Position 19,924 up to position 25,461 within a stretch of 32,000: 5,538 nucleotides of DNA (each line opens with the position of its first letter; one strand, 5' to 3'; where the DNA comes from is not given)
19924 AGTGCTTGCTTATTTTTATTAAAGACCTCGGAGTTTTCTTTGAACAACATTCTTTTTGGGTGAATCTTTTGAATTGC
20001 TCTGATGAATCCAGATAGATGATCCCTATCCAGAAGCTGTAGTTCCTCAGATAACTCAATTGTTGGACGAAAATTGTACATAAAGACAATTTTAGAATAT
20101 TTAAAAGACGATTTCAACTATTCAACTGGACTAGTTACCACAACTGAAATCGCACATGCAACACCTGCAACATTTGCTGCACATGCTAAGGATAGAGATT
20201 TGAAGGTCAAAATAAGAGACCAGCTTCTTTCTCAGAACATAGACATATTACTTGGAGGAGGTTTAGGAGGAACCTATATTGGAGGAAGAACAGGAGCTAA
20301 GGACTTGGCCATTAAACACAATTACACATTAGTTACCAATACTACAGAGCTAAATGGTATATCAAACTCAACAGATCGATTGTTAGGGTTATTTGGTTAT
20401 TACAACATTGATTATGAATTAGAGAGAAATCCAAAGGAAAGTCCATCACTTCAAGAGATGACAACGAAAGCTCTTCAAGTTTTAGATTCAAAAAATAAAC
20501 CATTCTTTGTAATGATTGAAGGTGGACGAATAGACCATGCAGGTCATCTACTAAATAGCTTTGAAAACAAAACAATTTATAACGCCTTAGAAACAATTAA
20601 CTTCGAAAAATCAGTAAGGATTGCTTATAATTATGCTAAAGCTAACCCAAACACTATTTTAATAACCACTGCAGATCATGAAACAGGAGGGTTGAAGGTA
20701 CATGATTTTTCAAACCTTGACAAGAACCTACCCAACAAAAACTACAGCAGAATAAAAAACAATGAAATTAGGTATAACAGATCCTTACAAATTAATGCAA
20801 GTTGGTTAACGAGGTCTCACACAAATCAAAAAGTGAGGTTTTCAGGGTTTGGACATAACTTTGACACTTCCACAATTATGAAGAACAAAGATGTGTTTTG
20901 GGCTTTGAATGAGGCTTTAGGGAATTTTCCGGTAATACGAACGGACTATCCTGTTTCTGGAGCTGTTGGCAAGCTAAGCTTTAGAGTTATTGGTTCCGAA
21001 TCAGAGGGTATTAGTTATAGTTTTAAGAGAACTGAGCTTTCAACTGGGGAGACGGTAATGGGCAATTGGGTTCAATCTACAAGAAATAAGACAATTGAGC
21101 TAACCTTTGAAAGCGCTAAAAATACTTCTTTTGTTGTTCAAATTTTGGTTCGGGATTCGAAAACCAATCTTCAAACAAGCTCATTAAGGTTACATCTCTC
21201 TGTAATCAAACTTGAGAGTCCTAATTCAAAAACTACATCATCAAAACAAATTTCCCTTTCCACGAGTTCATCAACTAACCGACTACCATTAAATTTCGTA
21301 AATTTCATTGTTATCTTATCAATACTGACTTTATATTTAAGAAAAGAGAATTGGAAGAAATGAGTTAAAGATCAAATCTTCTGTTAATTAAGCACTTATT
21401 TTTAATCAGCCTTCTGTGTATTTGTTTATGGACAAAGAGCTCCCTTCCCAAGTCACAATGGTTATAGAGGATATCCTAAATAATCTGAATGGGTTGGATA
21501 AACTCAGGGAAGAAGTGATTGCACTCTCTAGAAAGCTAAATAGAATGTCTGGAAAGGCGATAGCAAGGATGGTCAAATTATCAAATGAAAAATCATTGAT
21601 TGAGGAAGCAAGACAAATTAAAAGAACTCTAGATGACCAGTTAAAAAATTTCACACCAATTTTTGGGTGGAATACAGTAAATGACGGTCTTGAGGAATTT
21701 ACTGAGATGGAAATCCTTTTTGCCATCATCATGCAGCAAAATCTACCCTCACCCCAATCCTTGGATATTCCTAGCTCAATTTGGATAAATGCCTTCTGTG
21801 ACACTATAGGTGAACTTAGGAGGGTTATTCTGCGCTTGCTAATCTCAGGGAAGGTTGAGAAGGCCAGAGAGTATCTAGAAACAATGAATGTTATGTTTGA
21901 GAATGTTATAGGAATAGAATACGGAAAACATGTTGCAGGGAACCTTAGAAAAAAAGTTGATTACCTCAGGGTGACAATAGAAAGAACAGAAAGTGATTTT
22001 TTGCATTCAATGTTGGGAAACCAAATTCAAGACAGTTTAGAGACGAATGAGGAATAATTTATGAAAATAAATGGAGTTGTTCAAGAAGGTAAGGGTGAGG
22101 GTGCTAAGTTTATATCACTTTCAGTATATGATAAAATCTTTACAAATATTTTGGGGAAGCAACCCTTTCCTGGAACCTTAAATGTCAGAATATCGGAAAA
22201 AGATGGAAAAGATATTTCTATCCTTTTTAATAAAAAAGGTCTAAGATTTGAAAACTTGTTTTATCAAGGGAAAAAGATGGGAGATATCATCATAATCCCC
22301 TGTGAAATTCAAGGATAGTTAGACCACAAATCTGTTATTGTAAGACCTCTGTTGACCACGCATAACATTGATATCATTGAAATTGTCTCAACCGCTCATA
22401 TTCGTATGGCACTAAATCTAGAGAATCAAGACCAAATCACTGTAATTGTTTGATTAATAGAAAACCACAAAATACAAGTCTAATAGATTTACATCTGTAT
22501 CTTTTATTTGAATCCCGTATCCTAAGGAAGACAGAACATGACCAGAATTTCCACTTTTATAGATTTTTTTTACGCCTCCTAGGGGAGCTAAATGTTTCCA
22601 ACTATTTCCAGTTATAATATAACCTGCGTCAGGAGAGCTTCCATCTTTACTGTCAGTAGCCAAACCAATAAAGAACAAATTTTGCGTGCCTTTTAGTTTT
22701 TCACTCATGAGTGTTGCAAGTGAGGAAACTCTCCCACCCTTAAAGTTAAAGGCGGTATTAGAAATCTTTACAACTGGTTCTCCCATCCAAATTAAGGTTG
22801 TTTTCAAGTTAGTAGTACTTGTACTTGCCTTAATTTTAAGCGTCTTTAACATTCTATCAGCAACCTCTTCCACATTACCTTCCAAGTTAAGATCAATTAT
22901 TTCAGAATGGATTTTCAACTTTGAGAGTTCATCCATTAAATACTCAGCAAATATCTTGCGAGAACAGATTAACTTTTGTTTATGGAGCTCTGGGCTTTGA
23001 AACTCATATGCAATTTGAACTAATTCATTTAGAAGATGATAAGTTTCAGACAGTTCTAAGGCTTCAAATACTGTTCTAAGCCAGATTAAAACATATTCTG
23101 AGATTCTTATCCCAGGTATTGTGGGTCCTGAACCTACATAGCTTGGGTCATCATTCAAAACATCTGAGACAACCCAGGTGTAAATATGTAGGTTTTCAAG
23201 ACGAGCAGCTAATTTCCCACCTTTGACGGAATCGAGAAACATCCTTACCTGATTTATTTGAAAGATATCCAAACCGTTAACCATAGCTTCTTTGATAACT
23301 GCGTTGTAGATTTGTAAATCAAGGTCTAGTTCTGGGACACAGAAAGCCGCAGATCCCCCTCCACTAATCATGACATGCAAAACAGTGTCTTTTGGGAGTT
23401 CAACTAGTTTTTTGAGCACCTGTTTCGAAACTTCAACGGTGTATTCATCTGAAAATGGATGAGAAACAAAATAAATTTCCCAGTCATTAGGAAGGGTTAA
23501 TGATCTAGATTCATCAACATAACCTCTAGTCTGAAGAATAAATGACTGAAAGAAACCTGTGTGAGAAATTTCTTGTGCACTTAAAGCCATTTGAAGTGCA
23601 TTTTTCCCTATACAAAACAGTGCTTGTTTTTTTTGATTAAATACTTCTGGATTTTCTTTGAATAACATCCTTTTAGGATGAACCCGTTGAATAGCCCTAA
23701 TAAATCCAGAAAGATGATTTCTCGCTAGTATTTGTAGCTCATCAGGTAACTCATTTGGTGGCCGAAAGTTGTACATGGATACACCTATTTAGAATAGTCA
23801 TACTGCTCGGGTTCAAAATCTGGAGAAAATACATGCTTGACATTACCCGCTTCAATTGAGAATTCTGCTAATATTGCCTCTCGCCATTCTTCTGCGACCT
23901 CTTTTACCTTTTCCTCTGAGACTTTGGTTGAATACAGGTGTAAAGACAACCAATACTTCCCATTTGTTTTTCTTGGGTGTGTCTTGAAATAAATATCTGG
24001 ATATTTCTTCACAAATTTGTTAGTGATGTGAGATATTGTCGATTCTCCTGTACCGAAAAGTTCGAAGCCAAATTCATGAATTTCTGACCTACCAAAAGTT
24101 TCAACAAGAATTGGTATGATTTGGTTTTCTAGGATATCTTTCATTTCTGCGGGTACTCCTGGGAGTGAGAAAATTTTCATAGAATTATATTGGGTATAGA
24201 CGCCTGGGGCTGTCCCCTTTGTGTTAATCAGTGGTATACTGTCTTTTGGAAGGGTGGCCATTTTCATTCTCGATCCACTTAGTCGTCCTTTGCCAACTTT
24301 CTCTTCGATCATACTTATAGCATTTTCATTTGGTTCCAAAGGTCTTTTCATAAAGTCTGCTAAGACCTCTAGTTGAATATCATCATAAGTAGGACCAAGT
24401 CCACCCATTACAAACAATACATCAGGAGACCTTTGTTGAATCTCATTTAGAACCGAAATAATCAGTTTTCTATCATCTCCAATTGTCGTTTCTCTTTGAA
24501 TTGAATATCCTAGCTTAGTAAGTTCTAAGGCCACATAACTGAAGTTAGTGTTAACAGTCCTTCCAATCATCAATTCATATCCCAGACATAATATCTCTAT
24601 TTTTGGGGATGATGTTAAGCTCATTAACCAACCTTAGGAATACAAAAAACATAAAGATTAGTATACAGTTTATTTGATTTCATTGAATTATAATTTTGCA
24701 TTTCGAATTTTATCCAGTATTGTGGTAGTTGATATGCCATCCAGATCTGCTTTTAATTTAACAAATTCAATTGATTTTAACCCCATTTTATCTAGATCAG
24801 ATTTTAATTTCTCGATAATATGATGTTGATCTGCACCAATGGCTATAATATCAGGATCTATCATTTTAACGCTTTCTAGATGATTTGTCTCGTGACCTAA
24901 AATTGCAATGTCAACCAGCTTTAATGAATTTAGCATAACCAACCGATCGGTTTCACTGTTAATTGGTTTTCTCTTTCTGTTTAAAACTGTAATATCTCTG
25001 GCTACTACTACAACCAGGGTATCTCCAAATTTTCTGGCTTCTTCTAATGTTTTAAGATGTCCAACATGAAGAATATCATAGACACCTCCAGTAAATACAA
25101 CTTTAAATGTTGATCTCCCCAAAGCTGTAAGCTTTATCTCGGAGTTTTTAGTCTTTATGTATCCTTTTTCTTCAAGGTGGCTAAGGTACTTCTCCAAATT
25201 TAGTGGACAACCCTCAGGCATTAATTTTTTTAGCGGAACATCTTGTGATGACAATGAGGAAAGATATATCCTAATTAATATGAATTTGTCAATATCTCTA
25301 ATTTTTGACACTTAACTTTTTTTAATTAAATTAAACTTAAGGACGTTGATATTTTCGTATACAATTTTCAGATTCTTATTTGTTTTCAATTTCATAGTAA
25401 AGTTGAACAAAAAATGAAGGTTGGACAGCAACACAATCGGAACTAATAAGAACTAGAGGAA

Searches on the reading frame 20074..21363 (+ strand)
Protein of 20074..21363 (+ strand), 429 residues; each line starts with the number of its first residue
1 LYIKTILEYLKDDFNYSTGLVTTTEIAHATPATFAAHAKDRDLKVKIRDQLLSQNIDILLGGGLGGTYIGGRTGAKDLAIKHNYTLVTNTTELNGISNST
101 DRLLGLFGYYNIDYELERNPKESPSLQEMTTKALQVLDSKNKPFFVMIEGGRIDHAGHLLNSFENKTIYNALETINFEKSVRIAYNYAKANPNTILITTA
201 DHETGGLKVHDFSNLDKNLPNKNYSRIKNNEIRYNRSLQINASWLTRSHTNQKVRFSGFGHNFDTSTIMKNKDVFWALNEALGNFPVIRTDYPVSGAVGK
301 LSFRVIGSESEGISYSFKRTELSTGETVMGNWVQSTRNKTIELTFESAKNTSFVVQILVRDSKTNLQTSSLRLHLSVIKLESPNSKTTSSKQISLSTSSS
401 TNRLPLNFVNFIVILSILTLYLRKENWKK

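Call 9: search_protein_families(library=pfam, proteins=[window:20074-21363:+], max_evalue=0.01)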
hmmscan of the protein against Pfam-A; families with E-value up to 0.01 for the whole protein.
window:20074-21363:+ (429 aa): 1 family
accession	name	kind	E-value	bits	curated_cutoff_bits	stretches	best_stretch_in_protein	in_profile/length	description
PF00245.25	Alk_phosphatase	-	2.6e-43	149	24.4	1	4-213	88-326/423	Alkaline phosphatase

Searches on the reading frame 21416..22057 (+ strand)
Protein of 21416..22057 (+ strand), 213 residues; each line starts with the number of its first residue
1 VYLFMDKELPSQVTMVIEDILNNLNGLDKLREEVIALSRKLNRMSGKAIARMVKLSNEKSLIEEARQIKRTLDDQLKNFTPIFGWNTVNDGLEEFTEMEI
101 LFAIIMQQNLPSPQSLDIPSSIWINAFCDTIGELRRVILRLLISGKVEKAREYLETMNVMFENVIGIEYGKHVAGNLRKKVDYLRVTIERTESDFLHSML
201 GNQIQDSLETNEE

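Call 9: search_protein_families(library=pfam, proteins=[window:21416-22057:+], max_evalue=0.01)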
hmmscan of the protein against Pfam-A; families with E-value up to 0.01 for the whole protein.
window:21416-22057:+ (213 aa): 3 families
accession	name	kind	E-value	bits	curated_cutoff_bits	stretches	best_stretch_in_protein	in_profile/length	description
PF01997.21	Translin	-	4.9e-06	27.1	25.9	1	31-193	3-196/205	Translin family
PF08649.15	DASH_Dad1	-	0.0045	17.6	31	0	11-40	11-40/55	DASH complex subunit Dad1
PF15964.10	CCCAP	-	0.0076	15.1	27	0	27-66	593-633/703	Centrosomal colon cancer autoantigen protein family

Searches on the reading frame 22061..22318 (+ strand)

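Call 76: search_protein_families(library=pfam, proteins=[window:22061-22318:+], max_evalue=0.001)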
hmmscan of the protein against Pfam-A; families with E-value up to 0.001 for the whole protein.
window:22061-22318:+ (85 aa): 1 family
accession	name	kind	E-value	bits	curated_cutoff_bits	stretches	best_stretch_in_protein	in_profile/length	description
PF01982.22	CTP-dep_RFKase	-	2.8e-15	56.8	25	1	7-84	1-78/121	Domain of unknown function DUF120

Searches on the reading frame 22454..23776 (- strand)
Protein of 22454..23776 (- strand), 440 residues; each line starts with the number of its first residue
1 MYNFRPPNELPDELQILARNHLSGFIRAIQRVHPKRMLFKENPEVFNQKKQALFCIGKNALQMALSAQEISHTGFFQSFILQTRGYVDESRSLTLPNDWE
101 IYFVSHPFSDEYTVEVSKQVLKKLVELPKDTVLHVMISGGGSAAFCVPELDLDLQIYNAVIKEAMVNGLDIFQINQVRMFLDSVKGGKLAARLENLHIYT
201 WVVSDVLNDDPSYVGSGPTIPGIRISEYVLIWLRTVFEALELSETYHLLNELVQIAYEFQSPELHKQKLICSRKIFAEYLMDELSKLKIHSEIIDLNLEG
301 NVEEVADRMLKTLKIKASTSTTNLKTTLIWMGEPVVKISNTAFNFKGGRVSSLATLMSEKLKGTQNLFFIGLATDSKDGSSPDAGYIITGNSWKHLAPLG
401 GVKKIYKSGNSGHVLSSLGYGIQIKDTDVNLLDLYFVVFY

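Call 9: search_protein_families(library=pfam, proteins=[window:22454-23776:-], max_evalue=0.01)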
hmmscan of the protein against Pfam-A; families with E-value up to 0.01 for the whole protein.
window:22454-23776:- (440 aa): 2 families
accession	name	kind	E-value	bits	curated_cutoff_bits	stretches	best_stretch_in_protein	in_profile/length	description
PF13660.11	DUF4147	-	7.7e-37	127.4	23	1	26-222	7-206/234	Domain of unknown function (DUF4147)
PF05161.18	MOFRL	-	3.1e-11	43.9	28.3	1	327-433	2-106/106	MOFRL family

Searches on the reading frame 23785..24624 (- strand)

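Call 76: search_protein_families(library=pfam, proteins=[window:23785-24624:-], max_evalue=0.001)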
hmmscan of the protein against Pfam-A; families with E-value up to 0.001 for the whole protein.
window:23785-24624:- (279 aa): 1 family
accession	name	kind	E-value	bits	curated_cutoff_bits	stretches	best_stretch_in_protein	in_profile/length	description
PF00994.29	MoCF_biosynth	-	7.1e-27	94.3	26.6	1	10-173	1-142/144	Probable molybdopterin binding domain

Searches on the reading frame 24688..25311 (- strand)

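Call 76: search_protein_families(library=pfam, proteins=[window:24688-25311:-], max_evalue=0.001)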
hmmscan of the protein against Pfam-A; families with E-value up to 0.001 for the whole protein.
window:24688-25311:- (207 aa): 2 families
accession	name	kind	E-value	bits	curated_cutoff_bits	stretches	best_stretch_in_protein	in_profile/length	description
PF01467.32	CTP_transf_like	-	1.7e-17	64.3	21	1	73-198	1-130/133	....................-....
PF14947.12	HTH_45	-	0.00048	20.5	25.5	0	38-69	35-66/77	Winged helix-turn-helix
